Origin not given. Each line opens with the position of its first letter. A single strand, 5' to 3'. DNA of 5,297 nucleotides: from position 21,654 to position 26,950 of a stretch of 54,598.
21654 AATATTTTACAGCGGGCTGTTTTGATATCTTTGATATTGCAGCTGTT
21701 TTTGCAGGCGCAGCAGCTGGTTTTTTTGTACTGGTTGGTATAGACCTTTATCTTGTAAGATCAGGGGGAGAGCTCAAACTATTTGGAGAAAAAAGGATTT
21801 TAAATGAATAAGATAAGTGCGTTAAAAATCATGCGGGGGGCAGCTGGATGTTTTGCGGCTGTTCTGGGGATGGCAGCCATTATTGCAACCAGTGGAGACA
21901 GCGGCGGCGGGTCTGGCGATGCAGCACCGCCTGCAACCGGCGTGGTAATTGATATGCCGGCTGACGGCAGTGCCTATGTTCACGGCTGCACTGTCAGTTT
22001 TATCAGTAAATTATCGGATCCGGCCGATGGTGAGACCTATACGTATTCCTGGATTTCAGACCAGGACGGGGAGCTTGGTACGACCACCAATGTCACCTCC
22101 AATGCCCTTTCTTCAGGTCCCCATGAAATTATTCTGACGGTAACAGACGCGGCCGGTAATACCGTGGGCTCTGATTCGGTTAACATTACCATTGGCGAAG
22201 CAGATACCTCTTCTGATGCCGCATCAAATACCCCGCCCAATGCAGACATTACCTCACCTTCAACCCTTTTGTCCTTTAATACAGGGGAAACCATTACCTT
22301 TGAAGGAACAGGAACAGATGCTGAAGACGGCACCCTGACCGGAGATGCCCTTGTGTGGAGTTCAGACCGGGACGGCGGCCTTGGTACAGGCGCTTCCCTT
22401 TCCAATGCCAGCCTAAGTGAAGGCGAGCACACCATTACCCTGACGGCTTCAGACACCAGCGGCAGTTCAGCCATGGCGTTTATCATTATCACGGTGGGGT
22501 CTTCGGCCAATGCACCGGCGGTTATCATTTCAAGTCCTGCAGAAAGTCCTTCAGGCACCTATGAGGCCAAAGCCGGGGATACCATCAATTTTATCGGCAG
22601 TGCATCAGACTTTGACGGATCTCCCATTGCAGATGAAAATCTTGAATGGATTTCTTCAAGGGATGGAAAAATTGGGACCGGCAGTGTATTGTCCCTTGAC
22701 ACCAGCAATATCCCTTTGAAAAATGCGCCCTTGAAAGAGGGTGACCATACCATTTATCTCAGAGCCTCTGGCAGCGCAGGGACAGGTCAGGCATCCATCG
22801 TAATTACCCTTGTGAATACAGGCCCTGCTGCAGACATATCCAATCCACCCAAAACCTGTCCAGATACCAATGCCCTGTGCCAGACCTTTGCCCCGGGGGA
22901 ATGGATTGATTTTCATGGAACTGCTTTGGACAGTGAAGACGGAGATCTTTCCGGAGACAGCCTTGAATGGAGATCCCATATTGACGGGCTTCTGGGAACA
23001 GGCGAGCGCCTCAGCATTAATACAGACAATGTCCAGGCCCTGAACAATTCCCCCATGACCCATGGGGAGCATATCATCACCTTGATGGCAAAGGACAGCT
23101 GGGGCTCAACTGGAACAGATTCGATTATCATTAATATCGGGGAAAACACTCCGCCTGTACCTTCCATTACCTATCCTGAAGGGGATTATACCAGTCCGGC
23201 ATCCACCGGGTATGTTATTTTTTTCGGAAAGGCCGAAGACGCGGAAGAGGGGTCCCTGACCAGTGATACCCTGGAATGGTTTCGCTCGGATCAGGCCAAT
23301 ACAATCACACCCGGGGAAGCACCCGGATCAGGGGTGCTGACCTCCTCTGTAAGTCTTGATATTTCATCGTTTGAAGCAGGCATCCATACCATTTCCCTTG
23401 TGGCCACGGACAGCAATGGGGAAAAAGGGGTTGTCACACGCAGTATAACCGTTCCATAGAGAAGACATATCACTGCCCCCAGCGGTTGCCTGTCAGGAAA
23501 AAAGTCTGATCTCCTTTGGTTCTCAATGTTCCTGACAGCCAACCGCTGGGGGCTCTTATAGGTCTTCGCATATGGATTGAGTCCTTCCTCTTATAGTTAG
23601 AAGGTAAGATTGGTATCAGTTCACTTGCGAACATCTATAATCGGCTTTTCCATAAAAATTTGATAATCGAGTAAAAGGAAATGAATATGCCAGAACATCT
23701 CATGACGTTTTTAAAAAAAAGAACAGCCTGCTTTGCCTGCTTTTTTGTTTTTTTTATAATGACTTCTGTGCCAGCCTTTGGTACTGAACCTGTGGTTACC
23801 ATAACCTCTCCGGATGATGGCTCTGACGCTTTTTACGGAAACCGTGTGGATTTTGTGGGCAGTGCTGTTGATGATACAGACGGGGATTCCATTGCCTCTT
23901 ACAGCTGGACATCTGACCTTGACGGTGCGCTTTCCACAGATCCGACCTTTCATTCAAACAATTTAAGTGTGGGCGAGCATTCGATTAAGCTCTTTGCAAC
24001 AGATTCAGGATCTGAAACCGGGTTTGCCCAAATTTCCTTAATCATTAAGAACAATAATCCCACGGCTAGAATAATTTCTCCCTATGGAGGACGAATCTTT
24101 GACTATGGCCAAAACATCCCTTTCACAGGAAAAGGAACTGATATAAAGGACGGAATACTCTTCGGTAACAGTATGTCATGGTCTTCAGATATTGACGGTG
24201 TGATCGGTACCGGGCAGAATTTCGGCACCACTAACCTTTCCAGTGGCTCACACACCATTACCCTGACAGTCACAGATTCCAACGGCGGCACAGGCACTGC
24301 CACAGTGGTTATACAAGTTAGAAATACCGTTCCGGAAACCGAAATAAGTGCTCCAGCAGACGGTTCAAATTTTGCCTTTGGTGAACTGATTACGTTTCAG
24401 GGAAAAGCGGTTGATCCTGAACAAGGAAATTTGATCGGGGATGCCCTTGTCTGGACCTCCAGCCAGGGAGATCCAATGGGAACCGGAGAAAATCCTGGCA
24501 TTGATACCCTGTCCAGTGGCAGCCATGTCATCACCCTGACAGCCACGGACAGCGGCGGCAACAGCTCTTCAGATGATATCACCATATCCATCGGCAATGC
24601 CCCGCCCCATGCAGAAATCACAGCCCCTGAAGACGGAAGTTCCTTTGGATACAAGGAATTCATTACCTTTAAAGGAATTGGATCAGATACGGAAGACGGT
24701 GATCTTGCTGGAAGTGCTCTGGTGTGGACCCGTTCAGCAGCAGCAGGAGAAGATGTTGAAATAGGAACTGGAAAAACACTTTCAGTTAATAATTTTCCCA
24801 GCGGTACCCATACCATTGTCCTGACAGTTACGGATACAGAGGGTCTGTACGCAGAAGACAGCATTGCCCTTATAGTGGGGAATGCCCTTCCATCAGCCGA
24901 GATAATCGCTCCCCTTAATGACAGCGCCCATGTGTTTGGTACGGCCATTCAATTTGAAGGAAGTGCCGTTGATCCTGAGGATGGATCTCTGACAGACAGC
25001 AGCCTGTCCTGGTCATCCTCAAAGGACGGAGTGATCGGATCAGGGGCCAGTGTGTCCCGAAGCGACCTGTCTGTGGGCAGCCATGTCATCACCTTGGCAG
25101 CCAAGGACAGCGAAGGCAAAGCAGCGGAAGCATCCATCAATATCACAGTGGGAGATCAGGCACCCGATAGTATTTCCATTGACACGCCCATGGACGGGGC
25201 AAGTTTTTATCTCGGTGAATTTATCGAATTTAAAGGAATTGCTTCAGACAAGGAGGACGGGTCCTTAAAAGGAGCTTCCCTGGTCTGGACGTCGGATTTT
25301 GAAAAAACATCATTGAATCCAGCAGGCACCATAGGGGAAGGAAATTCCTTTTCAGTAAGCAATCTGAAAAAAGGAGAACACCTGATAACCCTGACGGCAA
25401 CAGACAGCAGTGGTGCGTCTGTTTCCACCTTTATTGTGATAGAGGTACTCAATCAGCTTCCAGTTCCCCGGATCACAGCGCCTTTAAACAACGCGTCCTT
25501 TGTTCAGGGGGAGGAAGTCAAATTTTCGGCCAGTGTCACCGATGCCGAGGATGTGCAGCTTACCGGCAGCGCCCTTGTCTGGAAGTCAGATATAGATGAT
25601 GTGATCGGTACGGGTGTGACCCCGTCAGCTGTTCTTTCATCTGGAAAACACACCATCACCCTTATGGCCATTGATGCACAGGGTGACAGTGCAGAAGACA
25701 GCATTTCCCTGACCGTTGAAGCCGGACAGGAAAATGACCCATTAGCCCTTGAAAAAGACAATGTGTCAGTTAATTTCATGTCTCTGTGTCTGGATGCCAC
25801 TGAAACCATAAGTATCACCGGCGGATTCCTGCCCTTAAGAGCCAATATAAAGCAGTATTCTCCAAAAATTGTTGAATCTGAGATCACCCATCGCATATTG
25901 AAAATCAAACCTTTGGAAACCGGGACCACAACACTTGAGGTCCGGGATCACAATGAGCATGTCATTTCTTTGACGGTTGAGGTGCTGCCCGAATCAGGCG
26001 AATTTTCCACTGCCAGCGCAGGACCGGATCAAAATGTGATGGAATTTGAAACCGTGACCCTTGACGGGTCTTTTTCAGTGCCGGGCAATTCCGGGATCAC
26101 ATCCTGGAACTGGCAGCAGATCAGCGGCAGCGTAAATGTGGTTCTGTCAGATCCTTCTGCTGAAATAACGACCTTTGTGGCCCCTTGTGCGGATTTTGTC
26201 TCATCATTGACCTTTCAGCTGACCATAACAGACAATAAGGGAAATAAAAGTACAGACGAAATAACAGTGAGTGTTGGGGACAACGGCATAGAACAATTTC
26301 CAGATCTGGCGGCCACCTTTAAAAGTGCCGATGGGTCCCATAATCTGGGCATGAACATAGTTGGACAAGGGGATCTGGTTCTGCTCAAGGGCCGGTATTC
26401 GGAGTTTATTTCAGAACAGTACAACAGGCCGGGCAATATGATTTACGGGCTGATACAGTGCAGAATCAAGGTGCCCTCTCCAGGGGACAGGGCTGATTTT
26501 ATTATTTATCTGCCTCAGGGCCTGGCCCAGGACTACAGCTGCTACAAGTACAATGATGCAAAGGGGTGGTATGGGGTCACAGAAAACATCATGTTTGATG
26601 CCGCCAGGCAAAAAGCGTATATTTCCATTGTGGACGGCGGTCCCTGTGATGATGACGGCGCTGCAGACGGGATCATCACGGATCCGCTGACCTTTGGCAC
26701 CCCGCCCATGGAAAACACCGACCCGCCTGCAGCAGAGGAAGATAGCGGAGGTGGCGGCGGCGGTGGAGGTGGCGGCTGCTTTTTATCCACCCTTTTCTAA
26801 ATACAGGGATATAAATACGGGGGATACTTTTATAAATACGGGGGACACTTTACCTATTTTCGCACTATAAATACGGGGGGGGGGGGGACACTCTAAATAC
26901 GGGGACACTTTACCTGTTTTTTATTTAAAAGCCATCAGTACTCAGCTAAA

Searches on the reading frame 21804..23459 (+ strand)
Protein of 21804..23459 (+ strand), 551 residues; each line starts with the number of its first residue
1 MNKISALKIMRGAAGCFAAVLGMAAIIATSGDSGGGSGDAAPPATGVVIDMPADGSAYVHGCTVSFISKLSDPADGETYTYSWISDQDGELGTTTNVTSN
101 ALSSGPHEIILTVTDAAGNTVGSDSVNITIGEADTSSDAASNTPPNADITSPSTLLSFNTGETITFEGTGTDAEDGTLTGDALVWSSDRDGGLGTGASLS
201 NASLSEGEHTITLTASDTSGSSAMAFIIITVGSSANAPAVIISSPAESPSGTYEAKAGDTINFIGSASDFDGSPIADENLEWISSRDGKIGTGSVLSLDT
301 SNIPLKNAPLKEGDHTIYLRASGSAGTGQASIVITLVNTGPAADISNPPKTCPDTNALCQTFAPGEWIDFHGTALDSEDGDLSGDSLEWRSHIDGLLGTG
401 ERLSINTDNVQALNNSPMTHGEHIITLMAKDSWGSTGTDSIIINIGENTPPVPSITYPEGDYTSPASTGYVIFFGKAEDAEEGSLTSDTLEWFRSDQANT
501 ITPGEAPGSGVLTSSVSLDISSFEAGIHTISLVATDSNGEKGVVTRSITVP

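Call 9: search_protein_families(library=pfam, proteins=[window:21804-23459:+], max_evalue=0.001)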
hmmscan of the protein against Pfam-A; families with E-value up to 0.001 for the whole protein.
window:21804-23459:+ (551 aa): 5 families
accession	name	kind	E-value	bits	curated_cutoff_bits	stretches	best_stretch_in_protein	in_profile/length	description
PF00801.26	PKD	-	4.4e-14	52.7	23.5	0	58-120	11-72/80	PKD domain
PF18911.6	PKD_4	-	2.9e-12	46.9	27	2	59-130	15-85/85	PKD domain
PF22352.2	K319L-like_PKD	-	4.6e-12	46.2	27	0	71-130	21-84/84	K319L-like, PKD domain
PF19077.6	Big_13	-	2.2e-09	38.1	27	1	76-130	49-100/102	Bacterial Ig-like domain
PF02494.22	HYR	-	1.5e-05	25.7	21.7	0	201-230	51-80/81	HYR domain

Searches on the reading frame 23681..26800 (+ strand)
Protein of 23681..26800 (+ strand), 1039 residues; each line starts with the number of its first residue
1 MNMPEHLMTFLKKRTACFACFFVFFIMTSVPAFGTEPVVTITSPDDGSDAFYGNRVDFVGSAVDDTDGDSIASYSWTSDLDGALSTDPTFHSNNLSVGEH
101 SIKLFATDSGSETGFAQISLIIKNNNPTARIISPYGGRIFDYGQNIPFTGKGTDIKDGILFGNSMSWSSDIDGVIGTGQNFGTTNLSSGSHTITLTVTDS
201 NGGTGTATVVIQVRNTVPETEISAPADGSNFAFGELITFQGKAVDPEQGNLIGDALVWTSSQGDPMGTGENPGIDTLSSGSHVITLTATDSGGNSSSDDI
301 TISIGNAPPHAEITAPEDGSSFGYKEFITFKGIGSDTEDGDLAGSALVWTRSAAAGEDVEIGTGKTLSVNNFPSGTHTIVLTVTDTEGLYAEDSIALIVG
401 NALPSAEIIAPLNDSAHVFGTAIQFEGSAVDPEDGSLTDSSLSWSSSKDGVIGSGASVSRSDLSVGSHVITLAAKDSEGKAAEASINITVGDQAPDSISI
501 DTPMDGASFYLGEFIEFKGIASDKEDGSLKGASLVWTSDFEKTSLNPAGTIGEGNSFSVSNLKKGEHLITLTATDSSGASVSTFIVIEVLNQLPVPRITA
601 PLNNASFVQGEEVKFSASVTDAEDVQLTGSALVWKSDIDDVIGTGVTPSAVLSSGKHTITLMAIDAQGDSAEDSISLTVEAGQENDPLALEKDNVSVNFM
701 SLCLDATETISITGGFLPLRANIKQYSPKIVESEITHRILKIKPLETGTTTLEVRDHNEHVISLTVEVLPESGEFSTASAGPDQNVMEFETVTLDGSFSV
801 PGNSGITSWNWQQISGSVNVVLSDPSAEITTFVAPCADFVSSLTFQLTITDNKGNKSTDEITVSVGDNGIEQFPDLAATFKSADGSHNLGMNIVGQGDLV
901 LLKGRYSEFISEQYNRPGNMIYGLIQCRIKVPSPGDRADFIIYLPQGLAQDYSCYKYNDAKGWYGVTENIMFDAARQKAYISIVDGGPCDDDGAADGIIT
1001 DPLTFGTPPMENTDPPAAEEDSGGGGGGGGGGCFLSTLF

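Call 9: search_protein_families(library=pfam, proteins=[window:23681-26800:+], max_evalue=0.001)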
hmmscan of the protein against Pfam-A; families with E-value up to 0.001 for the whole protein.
window:23681-26800:+ (1039 aa): 15 families
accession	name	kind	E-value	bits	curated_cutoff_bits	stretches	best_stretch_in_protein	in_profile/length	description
PF22352.2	K319L-like_PKD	-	1e-41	141.3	27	1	780-865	1-84/84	K319L-like, PKD domain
PF18911.6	PKD_4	-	1.5e-20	73.5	27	1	137-213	11-85/85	PKD domain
PF17957.7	Big_7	-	8.6e-16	58.8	24.1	0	594-626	1-36/70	Bacterial Ig domain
PF00801.26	PKD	-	2.4e-15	56.7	23.5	0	172-210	38-78/80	PKD domain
PF07495.19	Y_Y_Y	-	2.3e-11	43.9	26.6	0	357-394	20-57/65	Y_Y_Y domain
PF14347.11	DUF4399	-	2.8e-08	34.5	28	0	176-206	48-78/91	Domain of unknown function (DUF4399)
PF19077.6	Big_13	-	8.5e-08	33.1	27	0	275-303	70-99/102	Bacterial Ig-like domain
PF02494.22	HYR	-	2.8e-07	31.2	21.7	0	460-490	51-81/81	HYR domain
PF13750.12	Big_3_3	-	4.2e-07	30.2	27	0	181-224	7-52/157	Bacterial Ig-like domain (group 3)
PF17963.7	Big_9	-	6e-07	30.7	23.6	0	187-211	64-88/89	Bacterial Ig domain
PF20578.4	aBig_2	-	1.1e-06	28.8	27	0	438-483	33-78/89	Atrophied bacterial Ig domain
PF05345.18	He_PIG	-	7.3e-06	26.8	24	0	181-213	62-95/96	Putative Ig domain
PF18981.6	InlK_D3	-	9.1e-06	26.1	25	0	465-490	49-75/75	Internalin K domain (D3/D4)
PF24107.1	DUF7382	-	6.9e-05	23.1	27.4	0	650-674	13-37/65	Domain of unknown function (DUF7382)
PF09136.16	Glucodextran_B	-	0.00039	20.7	27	0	276-303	53-80/83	Glucodextranase, domain B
